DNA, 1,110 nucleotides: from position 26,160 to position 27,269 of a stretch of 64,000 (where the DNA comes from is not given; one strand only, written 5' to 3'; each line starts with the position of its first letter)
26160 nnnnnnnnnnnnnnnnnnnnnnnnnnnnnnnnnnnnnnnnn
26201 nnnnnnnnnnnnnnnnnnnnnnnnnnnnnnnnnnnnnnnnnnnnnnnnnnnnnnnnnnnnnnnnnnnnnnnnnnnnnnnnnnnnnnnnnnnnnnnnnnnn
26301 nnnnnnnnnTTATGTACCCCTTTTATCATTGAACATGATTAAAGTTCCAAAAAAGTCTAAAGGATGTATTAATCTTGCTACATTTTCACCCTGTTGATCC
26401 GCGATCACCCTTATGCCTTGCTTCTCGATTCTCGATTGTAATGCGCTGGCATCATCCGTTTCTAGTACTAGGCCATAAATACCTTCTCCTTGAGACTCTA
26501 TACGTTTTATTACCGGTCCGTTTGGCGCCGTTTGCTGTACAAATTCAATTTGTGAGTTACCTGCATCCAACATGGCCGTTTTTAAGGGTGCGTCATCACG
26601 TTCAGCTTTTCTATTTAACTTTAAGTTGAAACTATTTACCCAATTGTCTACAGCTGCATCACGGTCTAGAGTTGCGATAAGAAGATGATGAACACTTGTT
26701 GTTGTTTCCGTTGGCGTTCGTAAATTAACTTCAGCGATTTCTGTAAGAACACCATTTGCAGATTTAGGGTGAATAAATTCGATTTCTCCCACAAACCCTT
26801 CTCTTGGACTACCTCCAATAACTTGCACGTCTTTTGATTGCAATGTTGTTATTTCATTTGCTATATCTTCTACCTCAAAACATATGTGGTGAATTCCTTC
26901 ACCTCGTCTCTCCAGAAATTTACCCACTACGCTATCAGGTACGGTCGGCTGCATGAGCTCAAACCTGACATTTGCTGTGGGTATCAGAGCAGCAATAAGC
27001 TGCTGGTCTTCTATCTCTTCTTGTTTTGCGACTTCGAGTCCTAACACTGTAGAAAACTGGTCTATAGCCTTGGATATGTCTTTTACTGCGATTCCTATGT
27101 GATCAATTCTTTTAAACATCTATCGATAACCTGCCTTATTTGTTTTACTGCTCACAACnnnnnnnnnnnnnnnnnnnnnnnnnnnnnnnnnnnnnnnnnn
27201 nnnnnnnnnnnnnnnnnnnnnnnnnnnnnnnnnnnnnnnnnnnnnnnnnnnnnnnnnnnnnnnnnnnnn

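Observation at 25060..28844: Split B12-dependent methylmalonyl-CoA mutase bracketing two tandem, double-length (two-VOC-domain) epimerase-like genes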

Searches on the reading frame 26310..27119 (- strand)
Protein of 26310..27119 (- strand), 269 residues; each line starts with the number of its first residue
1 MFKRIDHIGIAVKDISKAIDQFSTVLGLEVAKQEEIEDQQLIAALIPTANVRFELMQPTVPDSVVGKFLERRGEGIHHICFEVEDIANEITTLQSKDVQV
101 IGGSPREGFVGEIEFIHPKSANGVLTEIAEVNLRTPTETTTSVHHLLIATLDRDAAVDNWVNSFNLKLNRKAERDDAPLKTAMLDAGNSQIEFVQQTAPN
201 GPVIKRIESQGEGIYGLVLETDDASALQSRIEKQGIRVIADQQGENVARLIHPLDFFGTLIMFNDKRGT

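Call 3: search_protein_families(library=pfam, proteins=[window:26310-27119:-], max_evalue=0.1)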
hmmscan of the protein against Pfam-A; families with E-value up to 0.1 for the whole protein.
window:26310-27119:- (269 aa): 4 families
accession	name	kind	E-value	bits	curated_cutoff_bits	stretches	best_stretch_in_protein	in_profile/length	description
PF13669.12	Glyoxalase_4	-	4.4e-37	127.1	27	2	6-110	1-103/109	Glyoxalase/Bleomycin resistance protein/Dioxygenase superfamily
PF00903.31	Glyoxalase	-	9.1e-26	91.1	20.6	2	4-126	1-119/121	Glyoxalase/Bleomycin resistance protein/Dioxygenase superfamily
PF13468.12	Glyoxalase_3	-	4.7e-15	56.5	25.1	2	5-99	1-101/176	Glyoxalase-like domain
PF18029.7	Glyoxalase_6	-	0.022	15.8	23.6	0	9-93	3-76/106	Glyoxalase-like domain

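Call 4: search_protein_families(library=ncbifam, proteins=[window:26310-27119:-], max_evalue=0.1)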
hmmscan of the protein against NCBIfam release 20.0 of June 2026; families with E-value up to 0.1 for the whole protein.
window:26310-27119:- (269 aa): 18 families
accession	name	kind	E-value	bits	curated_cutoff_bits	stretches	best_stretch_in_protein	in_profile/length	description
TIGR03081.1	metmalonyl_epim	equivalog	1e-53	181.3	114.95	2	4-130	1-129/129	methylmalonyl-CoA epimerase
TIGR01263.1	4HPPD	equivalog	1.8e-12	47.4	277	2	4-101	2-98/353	4-hydroxyphenylpyruvate dioxygenase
NF050075.1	SMU1112c_YaeR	equivalog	1.1e-11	45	140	1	3-100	2-97/125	SMU1112c/YaeR family gloxylase I-like metalloprotein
TIGR00068.2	glyox_I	equivalog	8.7e-08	32.2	120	2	5-41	2-38/143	lactoylglutathione lyase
NF050074.1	glyox_I_GloA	exception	2.7e-05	24.3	165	1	6-99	3-92/121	lactoylglutathione lyase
TIGR02295.1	HpaD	equivalog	0.00017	20.9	321.4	1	3-91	138-216/298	3,4-dihydroxyphenylacetate 2,3-dioxygenase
TIGR03211.1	catechol_2_3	equivalog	0.0012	18.2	320.2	1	3-88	144-223/303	catechol 2,3-dioxygenase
TIGR03645.1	glyox_marine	hypoth_equivalog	0.002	18.1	262.05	1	5-38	5-40/162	lactoylglutathione lyase family protein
NF008551.0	PRK11478.1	equivalog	0.011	16.2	148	1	2-99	4-99/129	VOC family protein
NF000496.2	Fos_GSH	equivalog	0.016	15.3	180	0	1-31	1-31/136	fosfomycin resistance glutathione transferase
NF007629.0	PRK10291.1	equivalog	0.022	14.6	246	0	4-46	2-44/135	lactoylglutathione lyase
NF041541.1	fosBx1_fam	exception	0.045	14.1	290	0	74-92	3-21/138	FosBx1 family fosfomycin resistance bacillithiol transferase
NF000085.1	Fos_BSH_Saur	exception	0.053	13.9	260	0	1-33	1-33/139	FosB1/FosB3 family fosfomycin resistance bacillithiol transferase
NF000221.4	FosA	exception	0.057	13.4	250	0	1-31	1-31/137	FosA family fosfomycin resistance glutathione transferase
NF000495.1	FosK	exception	0.065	13.1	280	0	1-30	1-30/132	fosfomycin resistance glutathione transferase FosK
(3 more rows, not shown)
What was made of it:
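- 26310..27119 (-): VOC-A: a fused two-domain methylmalonyl-CoA epimerase (269 aa). TIGR03081 181.3 bits against a cut-off of 114.95 (call 4).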

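Call 6: search_solved_structures(query=window:26310-27119:-, max_evalue=0.01, show_alignments=3)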
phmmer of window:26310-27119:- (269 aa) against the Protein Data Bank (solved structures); distinct sequences matched with E-value up to 0.01: 18.
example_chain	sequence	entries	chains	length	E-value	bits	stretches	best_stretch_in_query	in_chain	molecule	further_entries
6xbr_A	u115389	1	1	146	9.2e-23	84.2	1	3-129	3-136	Methylmalonyl-CoA epimerase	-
6xbs_A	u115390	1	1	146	9.4e-23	84.2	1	3-129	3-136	Methylmalonyl-CoA epimerase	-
6wf6_A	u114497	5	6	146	1e-22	84.1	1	3-129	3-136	Methylmalonyl-CoA epimerase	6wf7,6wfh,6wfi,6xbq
6xbv_A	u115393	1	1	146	1e-22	84.1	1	3-129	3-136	Methylmalonyl-CoA epimerase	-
6xbt_A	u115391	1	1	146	2.3e-22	82.9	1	3-129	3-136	Methylmalonyl-CoA epimerase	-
3oa4_A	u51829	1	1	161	6.4e-21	78.2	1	4-137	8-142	glyoxalase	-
6bu2_A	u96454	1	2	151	1.4e-19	73.8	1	4-130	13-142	Glyoxalase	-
3rmu_A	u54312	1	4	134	1.4e-17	67.3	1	1-129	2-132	Methylmalonyl-CoA epimerase, mitochondrial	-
6qh4_C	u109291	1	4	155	8.1e-17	64.7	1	1-129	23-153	Methylmalonyl-CoA epimerase, mitochondrial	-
1jc4_A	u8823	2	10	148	9.2e-13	51.5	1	2-130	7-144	Methylmalonyl-CoA epimerase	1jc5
3hdp_A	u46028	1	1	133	1.4e-08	37.8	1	3-93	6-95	Glyoxalase-I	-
2qh0_A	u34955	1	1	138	1.4e-08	37.7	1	3-93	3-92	Lactoylglutathione lyase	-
3gm5_A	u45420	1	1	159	1.3e-07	34.6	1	49-125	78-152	Lactoylglutathione lyase and related lyases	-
7yvv_A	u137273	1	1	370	3.5e-06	29.9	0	4-115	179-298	4-hydroxyphenylpyruvate dioxygenase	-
3zgj_A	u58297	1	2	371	0.0018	21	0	47-87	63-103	4-HYDROXYPHENYLPYRUVIC ACID DIOXYGENASE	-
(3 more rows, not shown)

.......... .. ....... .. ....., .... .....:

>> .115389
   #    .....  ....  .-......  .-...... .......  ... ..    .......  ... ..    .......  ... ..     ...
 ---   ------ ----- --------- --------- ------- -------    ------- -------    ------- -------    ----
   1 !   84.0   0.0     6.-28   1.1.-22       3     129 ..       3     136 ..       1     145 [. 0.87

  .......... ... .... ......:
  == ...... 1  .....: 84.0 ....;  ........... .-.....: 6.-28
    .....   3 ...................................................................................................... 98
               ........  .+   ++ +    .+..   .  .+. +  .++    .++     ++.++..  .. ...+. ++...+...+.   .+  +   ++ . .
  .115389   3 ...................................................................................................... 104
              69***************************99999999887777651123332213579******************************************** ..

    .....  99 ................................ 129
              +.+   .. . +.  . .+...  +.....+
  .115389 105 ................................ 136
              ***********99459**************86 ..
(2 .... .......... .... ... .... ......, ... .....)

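Call 9: find_homologous_proteins(query=window:26310-27119:-, max_evalue=0.00001)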
Query window:26310-27119:- (269 aa): 206 proteins with E <= 0.00001 among 1282 candidates; the best 120 are listed.
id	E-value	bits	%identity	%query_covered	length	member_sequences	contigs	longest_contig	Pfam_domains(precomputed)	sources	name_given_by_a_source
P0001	2.2e-167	573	98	100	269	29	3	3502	PF13468.13,PF13669.13,PF00903.32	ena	-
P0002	1.8e-143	494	84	99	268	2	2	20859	PF13468.13,PF13669.13,PF00903.32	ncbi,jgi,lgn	jgi:methylmalonyl-CoA/ethylmalonyl-CoA epimerase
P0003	8.6e-142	489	83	100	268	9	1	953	PF13468.13,PF13669.13,PF00903.32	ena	-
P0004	2.6e-114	399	66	99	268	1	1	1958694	PF13468.13,PF13669.13,PF00903.32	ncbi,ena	-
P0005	5.8e-114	398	67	99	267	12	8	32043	PF13468.13,PF13669.13,PF00903.32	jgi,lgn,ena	jgi:methylmalonyl-CoA/ethylmalonyl-CoA epimerase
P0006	6.0e-113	394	64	99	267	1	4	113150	PF13468.13,PF13669.13,PF00903.32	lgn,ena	-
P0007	1.0e-111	390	65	97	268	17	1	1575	PF13468.13,PF13669.13,PF00903.32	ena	-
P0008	1.3e-110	387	65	99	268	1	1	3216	PF13468.13,PF13669.13,PF00903.32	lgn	-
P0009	1.3e-110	387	64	98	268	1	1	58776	PF13468.13,PF13669.13,PF00903.32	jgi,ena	jgi:methylmalonyl-CoA/ethylmalonyl-CoA epimerase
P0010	4.1e-110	385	65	97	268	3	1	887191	PF13468.13,PF13669.13,PF00903.32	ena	-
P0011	7.9e-110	384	63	99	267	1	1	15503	PF13468.13,PF13669.13,PF00903.32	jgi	jgi:methylmalonyl-CoA epimerase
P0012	1.5e-108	380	65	98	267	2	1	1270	PF13468.13,PF13669.13,PF00903.32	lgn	-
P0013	1.8e-107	377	62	99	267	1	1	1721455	PF13468.13,PF13669.13,PF00903.32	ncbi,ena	-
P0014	3.8e-106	372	60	99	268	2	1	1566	PF13468.13,PF13669.13,PF00903.32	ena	-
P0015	3.2e-103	363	61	98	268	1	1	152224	PF13468.13,PF13669.13,PF00903.32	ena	-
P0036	1.7e-63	232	50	84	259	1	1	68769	PF13468.13,PF13669.13,PF00903.32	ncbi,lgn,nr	ncbi:methylmalonyl-CoA epimerase [SAR202 cluster bacterium AC-647-N09_OGT_505m]|nr:methylmalonyl-CoA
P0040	8.9e-63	230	47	90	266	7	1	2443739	PF13468.13,PF13669.13,PF00903.32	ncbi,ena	-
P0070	1.1e-27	115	29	99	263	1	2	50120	PF13468.13,PF13669.13,PF00903.32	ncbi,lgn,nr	ncbi:MAG: VOC family protein [Chloroflexi bacterium]|nr:VOC family protein [Chloroflexota bacterium]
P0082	9.9e-27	112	25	97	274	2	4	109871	PF13468.13,PF13669.13,PF00903.32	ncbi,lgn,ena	-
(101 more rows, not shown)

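Call 11: find_encoding_contigs(protein=P0004, flank=6000, max_places=2)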
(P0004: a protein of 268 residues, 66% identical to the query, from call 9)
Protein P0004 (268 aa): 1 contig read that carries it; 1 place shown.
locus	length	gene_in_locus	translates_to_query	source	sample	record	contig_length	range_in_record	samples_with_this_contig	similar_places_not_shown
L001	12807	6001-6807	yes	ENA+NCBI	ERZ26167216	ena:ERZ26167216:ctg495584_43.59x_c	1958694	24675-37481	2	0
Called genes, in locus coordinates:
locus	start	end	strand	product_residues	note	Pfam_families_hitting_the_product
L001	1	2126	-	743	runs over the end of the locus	PF01315:Ald_Xan_dh_C, PF02738:MoCoBD_1, PF20256:MoCoBD_2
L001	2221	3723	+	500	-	PF07690:MFS_1, PF13347:MFS_2 (weak)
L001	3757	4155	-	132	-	-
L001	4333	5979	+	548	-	PF01642:MM_CoA_mutase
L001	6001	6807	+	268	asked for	PF00903:Glyoxalase, PF13468:Glyoxalase_3, PF13669:Glyoxalase_4, PF00903:Glyoxalase (weak), PF13669:Glyoxalase_4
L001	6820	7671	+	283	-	PF00903:Glyoxalase, PF13468:Glyoxalase_3, PF13669:Glyoxalase_4, PF18029:Glyoxalase_6 (faint), PF00903:Glyoxalase, PF13669:Glyoxalase_4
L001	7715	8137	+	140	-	PF02310:B12-binding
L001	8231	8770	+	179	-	PF02620:YceD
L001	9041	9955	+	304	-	PF00698:Acyl_transf_1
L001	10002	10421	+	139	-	PF01029:NusB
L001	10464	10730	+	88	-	PF00550:PP-binding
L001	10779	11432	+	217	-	PF03167:UDG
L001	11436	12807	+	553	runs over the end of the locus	PF00753:Lactamase_B, PF12706:Lactamase_B_2, PF23023:Anti-Pycsar_Apyc1 (faint), PF22505:RNase_J_b_CASP, PF07521:RMMBL, PF17770:RNase_J_C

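Call 12: find_encoding_contigs(protein=P0040, flank=6000, max_places=2)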
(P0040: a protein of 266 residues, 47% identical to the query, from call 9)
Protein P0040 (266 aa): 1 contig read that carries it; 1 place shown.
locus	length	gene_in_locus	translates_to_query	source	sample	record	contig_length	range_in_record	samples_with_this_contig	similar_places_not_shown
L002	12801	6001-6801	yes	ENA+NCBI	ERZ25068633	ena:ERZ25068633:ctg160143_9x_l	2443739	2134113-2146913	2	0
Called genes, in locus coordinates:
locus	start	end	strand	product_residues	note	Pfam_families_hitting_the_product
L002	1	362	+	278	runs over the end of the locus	PF00528:BPD_transp_1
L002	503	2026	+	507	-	PF13541:ChlI, PF00493:MCM (faint), PF01078:Mg_chelatase, PF07728:AAA_5, PF13335:Mg_chelatase_C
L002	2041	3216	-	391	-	PF01546:Peptidase_M20, PF07687:M20_dimer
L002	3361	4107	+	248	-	-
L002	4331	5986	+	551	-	PF01642:MM_CoA_mutase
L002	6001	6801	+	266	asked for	PF00903:Glyoxalase, PF13468:Glyoxalase_3, PF13669:Glyoxalase_4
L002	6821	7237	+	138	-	PF02310:B12-binding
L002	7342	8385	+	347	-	PF08240:ADH_N, PF00107:ADH_zinc_N, PF13602:ADH_zinc_N_2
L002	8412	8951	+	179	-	PF25084:LbH_EIF2B (faint), PF00132:Hexapep (weak), PF21711:DCTN5 (faint), PF25087:GMPPB_C (weak), PF00132:Hexapep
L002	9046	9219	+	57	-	-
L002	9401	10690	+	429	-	PF00709:Adenylsucc_synt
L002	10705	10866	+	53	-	-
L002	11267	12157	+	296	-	PF04055:Radical_SAM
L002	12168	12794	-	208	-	PF09335:VTT_dom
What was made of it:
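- More distant relatives have one fused gene between the mutase subunits (call 12).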

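Call 26: predict_structure(alignment_id=A1)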
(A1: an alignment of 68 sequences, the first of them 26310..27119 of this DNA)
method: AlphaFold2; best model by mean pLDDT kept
length: 269 residues; sequences in the alignment: 68
mean_pLDDT: 95.0   pTM: 0.92
mean pLDDT of the five models: 95.0, 94.9, 94.7, 94.5, 94.4
residues with pLDDT >= 90: 247; 70-90: 20; 50-70: 1; < 50: 1
segments of 3 or more residues with pLDDT < 50: none
pLDDT, mean of each block of 10 residues (from residue 1): 96 98 97 95 98 98 96 96 98 97 94 97 98 96 98 98 97 88 97 95 92 96 95 95 82 94 82
secondary structure, 60 per line:
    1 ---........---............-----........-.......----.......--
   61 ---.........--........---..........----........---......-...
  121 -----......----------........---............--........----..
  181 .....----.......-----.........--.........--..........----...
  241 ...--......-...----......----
elements in order: E4-11 H15-26 E32-36 E41-47 E52-58 H64-72 E75-82 H86-95 E100-107 E111-116 E126-131 E142-149 H153-164 E167-174 E179-185 E190-196 H202-210 E213-221 H224-233 E238-243 E246-251 E260-265

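Call 30: fold_search(model_id=the predicted structure, library=pdb)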
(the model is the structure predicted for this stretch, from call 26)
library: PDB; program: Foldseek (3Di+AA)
matches with E <= 10: 1337; with E <= 0.001: 366
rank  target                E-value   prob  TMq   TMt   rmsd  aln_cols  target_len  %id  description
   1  1t47_A                1.1e-17  1.00  0.79  0.60   5.3       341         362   13  Structure of fe2-HPPD bound to NTBC (released 2004-06-15)
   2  2r5v_B                1.4e-17  1.00  0.79  0.65   4.2       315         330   13  Hydroxymandelate Synthase Crystal Structure (released 2008-03-18)
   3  8im2_C                1.4e-17  1.00  0.77  0.58   5.1       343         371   10  Crystal structure of human HPPD complexed with NTBC (released 2023-10-18)
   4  8im3_E                1.6e-17  1.00  0.76  0.57   5.3       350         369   11  Crystal structure of human HPPD complexed with compound a10 (released 2023-10-18)
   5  8im2_A                1.6e-17  1.00  0.75  0.56   5.4       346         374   10  Crystal structure of human HPPD complexed with NTBC (released 2023-10-18)
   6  7yvv                  1.8e-17  1.00  0.76  0.63   4.4       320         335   13  AcmP1, R-4-hydroxymandelate synthase (released 2023-09-06)
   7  8im2_F                2.3e-17  1.00  0.78  0.59   4.8       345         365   11  Crystal structure of human HPPD complexed with NTBC (released 2023-10-18)
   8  1sqi_A                3.9e-17  1.00  0.74  0.59   5.2       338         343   13  Structural basis for inhibitor selectivity revealed by crystal structures of plant and mammalian 4-hydroxyphenylpyruva (released 2004-08-17)
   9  3isq                  4.2e-17  1.00  0.76  0.57   5.3       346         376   11  Crystal structure of human 4-Hydroxyphenylpyruvate dioxygenase (released 2009-09-15)
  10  2r5v_A                5.3e-17  1.00  0.78  0.62   4.3       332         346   12  Hydroxymandelate Synthase Crystal Structure (released 2008-03-18)
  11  8xtv_B                6.0e-17  1.00  0.77  0.58   5.2       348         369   12  Crystal structure of AaHPPD-Y14150 complex (released 2025-01-15)
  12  8im3_C                8.1e-17  1.00  0.76  0.57   5.2       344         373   11  Crystal structure of human HPPD complexed with compound a10 (released 2023-10-18)
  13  8im2_E                9.2e-17  1.00  0.76  0.57   4.7       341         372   11  Crystal structure of human HPPD complexed with NTBC (released 2023-10-18)
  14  9lia                  1.0e-16  1.00  0.76  0.56   5.1       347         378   13  Crystal structure of AaHPPD-ZD001 complex (released 2025-07-02)
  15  9koy_A                1.2e-16  1.00  0.78  0.55   4.7       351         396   11  Crystal structure of Oryza sativa HPPD complexed with iptriazopyrid (released 2025-06-25)
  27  6wfh                  1.2e-15  1.00  0.48  0.92   1.1       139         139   36  Streptomyces coelicolor methylmalonyl-CoA epimerase substrate complex (released 2020-07-08)
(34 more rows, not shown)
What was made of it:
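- On Methylmalonyl-CoA epimerase: Foldseek match to 6wfh at TMt 0.92 (call 30).
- Closest known: Methylmalonyl-CoA epimerase. Same: The VOC-A N-domain has the same fold (TMt 0.92, rmsd 1.1 A, 36% identity to 6wfh, call 30).
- For VOC-A, the domain matches S. coelicolor MCE at TMt 0.92 and the whole chain matches two-barrel VOC enzymes at TMq about 0.79 (call 30).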

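Call 46: search_protein_representatives(alignment_id=A1)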
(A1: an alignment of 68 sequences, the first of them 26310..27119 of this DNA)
Query: 68 sequences, 266 profile positions. Proteins with E-value up to 0.001 (for the whole library): 17033; up to 1e-10: 6939; up to 1e-30: 626. The best 150 are listed.
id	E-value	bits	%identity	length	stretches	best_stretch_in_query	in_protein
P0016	7.6e-124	429.0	-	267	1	1-265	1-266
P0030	5.3e-107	373.8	-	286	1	1-265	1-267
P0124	5.6e-82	291.7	-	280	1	3-265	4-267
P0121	3.2e-77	276.2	-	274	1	2-265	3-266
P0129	4.4e-74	265.9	-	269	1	1-263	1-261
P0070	4.8e-74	265.7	-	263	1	1-265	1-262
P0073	2.5e-72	260.1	-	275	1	4-265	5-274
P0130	7.5e-72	258.5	-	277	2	3-130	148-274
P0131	1.2e-71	257.8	-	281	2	3-143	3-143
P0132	7.8e-68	245.4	-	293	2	1-135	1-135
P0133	4.8e-66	239.5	-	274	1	1-264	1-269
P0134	1.6e-65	237.8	-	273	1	1-265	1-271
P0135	1.8e-64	234.3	-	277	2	1-138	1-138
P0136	1.4e-62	228.1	-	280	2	1-133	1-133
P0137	2.6e-62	227.3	-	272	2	1-135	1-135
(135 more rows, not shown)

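Call 63: search_protein_families(library=ncbifam, proteins=[P0040, P0036], max_evalue=0.00001)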
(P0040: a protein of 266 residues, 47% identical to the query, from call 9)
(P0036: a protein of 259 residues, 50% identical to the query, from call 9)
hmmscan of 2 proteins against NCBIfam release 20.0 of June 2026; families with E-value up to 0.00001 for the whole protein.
P0040 (266 aa): 3 families
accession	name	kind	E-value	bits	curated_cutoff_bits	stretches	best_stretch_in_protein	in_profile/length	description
TIGR03081.1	metmalonyl_epim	equivalog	1.4e-41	142.1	114.95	1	5-130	2-129/129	methylmalonyl-CoA epimerase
TIGR01263.1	4HPPD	equivalog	1.8e-08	34.3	277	1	5-104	3-101/353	4-hydroxyphenylpyruvate dioxygenase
NF050075.1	SMU1112c_YaeR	equivalog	3.6e-06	27.3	140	1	4-99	3-96/125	SMU1112c/YaeR family gloxylase I-like metalloprotein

P0036 (259 aa): 2 families
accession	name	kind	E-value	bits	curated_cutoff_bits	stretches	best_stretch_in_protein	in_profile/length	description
TIGR03081.1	metmalonyl_epim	equivalog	2.4e-44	151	114.95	1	4-130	1-129/129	methylmalonyl-CoA epimerase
TIGR01263.1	4HPPD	equivalog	6.7e-08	32.4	277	1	3-105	157-267/353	4-hydroxyphenylpyruvate dioxygenase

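Call 68: find_encoding_contigs(protein=P0082, flank=6000, max_places=1)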
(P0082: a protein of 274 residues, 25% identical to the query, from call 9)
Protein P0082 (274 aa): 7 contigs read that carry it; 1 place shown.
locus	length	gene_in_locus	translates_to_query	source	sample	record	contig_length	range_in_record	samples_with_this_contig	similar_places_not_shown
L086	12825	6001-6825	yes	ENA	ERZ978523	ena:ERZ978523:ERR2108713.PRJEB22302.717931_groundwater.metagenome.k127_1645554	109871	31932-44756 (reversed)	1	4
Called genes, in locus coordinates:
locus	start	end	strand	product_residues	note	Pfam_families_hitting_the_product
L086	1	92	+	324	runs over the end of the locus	PF08240:ADH_N, PF00107:ADH_zinc_N, PF13602:ADH_zinc_N_2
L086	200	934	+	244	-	PF01177:Asp_Glu_race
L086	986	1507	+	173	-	PF13452:FAS1_DH_region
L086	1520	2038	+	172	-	-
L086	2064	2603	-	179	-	-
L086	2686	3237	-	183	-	PF02627:CMD (weak)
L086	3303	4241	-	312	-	PF00248:Aldo_ket_red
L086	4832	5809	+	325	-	PF03401:TctC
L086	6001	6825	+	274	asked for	PF00903:Glyoxalase, PF13468:Glyoxalase_3, PF13669:Glyoxalase_4, PF00903:Glyoxalase, PF13468:Glyoxalase_3, PF13669:Glyoxalase_4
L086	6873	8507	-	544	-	PF02776:TPP_enzyme_N, PF00205:TPP_enzyme_M (faint), PF02775:TPP_enzyme_C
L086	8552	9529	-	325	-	PF03401:TctC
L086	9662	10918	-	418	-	PF07690:MFS_1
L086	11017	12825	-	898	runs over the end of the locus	PF28598:PDH_E1_N, PF00456:Transketolase_N (weak), PF17831:PDH_E1_M, PF22613:Transketolase_C_1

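Call 69: find_encoding_contigs(protein=P0070, flank=6000, max_places=1)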
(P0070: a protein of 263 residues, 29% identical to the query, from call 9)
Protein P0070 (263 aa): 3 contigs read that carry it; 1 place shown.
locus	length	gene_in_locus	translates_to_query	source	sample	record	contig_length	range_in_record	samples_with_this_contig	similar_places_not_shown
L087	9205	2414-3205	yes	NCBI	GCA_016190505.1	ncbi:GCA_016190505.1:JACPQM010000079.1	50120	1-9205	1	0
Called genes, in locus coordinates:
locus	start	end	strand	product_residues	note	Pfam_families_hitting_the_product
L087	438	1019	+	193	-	PF13527:Acetyltransf_9, PF00583:Acetyltransf_1, PF13673:Acetyltransf_10, PF13508:Acetyltransf_7, PF08445:FR47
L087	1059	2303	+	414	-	PF02812:ELFV_dehydrog_N, PF00208:ELFV_dehydrog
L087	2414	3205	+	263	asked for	PF00903:Glyoxalase (weak), PF13468:Glyoxalase_3, PF13669:Glyoxalase_4, PF00903:Glyoxalase, PF13468:Glyoxalase_3, PF13669:Glyoxalase_4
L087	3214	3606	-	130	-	PF01451:LMWPc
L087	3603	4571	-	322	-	PF17827:PrmC_N, PF06325:PrmA (weak), PF05175:MTS, PF08241:Methyltransf_11 (faint), PF08242:Methyltransf_12 (weak), PF13649:Methyltransf_25, PF13847:Methyltransf_31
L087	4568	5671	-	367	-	PF03462:PCRF, PF00472:RF-1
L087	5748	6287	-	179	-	PF00565:SNase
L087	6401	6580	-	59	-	-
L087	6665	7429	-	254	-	PF00106:adh_short, PF08659:KR, PF13561:adh_short_C2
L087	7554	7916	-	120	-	PF18899:DUF5655, PF08818:DUF1801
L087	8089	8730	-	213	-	PF13643:DUF4145 (weak)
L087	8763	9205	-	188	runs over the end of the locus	PF02677:QueH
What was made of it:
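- Tried and rejected: P0082 (HAVQ|HELQ) and P0070 (HQEE|HEVE) are not mutase-linked, so they are unrelated families (calls 68, 69).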
